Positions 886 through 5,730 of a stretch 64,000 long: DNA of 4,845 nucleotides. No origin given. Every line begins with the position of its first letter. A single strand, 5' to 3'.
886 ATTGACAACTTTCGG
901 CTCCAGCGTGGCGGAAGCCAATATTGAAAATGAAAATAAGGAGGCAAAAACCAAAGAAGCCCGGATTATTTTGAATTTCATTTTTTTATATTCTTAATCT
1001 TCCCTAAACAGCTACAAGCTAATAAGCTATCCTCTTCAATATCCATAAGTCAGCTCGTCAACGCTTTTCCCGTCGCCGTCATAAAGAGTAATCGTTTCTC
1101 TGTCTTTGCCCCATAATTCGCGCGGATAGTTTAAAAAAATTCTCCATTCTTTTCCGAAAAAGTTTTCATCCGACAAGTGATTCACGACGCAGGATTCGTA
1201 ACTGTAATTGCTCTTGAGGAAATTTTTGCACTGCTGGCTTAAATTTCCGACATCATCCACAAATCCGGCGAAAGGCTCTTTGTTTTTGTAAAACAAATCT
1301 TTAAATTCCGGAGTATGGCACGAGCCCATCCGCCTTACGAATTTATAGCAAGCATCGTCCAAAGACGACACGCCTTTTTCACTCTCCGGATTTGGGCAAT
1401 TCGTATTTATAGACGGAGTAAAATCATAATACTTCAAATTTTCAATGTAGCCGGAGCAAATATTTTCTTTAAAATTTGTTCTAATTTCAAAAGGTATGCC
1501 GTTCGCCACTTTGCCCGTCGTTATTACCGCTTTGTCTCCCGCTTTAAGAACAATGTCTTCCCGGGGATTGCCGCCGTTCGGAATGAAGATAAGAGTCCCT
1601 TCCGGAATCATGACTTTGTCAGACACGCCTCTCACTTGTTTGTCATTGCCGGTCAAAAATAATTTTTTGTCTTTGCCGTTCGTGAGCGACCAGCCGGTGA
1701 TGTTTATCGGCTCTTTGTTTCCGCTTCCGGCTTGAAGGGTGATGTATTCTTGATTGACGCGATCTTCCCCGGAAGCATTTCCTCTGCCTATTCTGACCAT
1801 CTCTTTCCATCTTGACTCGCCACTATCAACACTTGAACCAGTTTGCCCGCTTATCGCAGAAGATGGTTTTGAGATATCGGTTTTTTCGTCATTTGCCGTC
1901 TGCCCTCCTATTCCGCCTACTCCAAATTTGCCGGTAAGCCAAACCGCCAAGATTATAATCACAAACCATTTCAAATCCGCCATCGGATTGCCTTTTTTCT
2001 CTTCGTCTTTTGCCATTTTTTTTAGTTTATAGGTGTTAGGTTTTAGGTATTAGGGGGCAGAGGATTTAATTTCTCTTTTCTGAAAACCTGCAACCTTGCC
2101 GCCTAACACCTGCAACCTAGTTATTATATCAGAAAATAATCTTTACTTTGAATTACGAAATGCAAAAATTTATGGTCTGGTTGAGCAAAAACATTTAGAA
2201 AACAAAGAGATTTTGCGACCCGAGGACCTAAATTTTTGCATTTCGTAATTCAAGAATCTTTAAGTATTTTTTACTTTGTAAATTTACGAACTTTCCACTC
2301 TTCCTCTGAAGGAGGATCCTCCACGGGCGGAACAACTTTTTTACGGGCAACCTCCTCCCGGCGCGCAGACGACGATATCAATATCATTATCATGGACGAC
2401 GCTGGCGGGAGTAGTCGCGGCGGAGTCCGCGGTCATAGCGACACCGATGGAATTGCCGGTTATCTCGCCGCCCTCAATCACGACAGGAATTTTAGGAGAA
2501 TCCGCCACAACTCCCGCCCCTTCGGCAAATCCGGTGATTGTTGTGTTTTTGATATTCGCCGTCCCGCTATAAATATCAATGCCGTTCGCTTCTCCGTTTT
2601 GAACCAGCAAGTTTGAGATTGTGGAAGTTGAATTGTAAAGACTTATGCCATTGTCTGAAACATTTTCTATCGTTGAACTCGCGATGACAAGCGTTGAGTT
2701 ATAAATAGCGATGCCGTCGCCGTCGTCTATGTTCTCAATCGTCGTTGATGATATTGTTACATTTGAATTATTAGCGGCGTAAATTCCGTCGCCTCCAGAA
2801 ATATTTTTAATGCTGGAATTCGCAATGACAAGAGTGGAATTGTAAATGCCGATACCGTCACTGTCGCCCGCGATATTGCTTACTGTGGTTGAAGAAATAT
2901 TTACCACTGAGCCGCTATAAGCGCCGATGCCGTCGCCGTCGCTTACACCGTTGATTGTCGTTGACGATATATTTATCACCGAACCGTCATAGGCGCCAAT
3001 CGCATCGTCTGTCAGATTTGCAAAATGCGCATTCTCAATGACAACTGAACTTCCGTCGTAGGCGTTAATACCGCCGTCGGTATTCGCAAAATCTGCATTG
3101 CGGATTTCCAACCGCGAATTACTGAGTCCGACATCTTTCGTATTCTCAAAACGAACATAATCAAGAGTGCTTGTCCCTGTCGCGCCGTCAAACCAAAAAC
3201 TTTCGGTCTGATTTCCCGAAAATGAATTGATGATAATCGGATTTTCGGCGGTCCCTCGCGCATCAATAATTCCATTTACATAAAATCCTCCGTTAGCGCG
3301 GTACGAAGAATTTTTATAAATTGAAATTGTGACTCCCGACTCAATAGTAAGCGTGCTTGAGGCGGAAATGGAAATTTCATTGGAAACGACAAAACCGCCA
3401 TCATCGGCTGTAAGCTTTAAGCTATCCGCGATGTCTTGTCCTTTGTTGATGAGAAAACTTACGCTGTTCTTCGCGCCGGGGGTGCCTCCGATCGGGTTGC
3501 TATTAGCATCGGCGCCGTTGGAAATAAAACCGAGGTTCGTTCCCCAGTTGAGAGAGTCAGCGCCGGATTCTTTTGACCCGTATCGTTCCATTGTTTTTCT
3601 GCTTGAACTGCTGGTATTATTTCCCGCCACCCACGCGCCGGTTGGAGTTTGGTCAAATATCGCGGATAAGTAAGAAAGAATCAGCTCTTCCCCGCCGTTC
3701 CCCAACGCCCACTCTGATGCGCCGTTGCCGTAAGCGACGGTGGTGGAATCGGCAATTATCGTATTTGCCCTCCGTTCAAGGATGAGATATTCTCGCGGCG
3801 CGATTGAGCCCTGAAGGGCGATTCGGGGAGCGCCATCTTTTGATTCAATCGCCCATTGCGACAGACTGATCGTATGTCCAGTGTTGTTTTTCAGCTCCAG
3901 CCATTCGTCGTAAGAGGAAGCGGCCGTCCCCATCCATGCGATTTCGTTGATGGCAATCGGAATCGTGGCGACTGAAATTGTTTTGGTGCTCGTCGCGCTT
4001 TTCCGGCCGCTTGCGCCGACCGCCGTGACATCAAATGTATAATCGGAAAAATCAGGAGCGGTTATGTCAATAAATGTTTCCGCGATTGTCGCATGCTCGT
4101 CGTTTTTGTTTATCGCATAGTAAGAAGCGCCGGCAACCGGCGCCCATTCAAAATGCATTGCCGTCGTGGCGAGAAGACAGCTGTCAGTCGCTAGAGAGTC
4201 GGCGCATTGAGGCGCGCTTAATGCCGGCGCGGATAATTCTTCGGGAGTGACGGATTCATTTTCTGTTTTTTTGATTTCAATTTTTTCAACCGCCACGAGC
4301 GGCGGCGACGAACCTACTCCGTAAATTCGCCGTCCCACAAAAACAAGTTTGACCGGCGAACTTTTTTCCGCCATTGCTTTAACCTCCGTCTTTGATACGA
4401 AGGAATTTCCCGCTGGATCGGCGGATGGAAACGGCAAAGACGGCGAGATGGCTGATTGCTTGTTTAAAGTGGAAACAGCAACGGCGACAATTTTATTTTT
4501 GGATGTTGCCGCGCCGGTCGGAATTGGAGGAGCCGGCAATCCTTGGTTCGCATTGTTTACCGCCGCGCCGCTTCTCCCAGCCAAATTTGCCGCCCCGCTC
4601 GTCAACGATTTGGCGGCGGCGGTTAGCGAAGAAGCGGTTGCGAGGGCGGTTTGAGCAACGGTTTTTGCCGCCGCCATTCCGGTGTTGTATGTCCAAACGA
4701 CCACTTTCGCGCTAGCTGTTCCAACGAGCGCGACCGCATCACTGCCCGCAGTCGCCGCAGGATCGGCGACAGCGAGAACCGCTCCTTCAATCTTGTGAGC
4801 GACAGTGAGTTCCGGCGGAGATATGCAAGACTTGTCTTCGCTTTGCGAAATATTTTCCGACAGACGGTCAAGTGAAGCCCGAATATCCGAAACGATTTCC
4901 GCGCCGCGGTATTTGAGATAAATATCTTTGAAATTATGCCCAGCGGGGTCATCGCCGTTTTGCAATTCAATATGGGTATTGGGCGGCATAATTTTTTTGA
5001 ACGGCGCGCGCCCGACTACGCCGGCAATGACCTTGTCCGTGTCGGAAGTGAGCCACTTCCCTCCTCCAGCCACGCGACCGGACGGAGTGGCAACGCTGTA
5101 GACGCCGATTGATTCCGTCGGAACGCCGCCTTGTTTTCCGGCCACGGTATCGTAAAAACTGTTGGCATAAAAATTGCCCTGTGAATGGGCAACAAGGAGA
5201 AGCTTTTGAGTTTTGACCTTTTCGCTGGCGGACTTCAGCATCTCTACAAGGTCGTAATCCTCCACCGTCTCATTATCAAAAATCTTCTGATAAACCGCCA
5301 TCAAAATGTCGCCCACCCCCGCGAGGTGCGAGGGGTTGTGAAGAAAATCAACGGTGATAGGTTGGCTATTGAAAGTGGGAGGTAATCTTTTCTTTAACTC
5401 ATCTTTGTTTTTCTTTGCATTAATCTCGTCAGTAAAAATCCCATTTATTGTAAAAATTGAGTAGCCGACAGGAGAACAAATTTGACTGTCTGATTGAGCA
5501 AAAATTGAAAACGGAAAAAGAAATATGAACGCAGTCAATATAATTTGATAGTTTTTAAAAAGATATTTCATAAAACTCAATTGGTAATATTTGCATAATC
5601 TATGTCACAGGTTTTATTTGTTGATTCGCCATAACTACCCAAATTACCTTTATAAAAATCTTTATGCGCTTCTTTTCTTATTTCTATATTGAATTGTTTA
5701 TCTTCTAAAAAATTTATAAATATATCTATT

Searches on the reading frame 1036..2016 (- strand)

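Call 76: search_protein_families(library=pfam, proteins=[window:1036-2016:-], max_evalue=0.001)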
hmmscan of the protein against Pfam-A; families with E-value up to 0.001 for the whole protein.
window:1036-2016:- (326 aa): 1 family
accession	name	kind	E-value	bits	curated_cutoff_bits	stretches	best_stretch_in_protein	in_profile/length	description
PF00932.25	LTD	-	9.5e-07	29.6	34.3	0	85-171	22-73/109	Lamin Tail Domain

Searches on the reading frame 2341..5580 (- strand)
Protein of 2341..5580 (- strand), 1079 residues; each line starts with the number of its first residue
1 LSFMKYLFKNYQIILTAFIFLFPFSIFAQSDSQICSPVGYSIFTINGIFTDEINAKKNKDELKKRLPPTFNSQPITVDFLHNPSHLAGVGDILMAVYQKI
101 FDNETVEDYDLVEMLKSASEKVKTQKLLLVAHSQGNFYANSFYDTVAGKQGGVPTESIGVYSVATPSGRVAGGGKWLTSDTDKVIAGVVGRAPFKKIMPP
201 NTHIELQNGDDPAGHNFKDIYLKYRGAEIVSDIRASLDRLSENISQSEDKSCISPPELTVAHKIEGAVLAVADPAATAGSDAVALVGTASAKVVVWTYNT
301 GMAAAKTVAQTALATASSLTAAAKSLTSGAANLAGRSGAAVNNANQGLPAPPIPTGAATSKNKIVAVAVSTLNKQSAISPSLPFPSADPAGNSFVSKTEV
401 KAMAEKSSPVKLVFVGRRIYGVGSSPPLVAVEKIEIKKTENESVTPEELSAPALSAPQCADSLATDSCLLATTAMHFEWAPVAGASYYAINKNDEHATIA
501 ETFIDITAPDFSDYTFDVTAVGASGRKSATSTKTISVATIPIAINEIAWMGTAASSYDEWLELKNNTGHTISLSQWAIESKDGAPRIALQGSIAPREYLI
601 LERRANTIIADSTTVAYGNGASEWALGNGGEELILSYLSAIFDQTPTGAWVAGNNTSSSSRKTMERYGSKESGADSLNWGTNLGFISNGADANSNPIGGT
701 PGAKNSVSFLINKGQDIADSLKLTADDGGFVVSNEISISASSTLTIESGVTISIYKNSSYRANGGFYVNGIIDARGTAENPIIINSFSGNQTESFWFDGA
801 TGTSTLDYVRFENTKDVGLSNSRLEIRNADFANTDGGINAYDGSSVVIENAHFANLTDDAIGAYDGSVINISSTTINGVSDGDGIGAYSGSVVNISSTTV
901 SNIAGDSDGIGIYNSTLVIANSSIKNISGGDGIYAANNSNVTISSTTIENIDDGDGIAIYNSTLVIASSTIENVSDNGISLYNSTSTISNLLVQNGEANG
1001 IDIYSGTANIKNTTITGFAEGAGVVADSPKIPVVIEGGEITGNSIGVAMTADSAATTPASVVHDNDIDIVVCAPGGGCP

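Call 76: search_protein_families(library=pfam, proteins=[window:2341-5580:-], max_evalue=0.001)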
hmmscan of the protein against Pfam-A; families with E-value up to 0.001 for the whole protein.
window:2341-5580:- (1079 aa): 2 families
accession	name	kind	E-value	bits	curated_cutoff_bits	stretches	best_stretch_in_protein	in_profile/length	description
PF13229.12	Beta_helix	-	9.4e-20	71.3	25.9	3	884-1028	2-148/158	Right handed beta helix region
PF00932.25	LTD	-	9.8e-08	32.8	34.3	1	541-635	7-94/109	Lamin Tail Domain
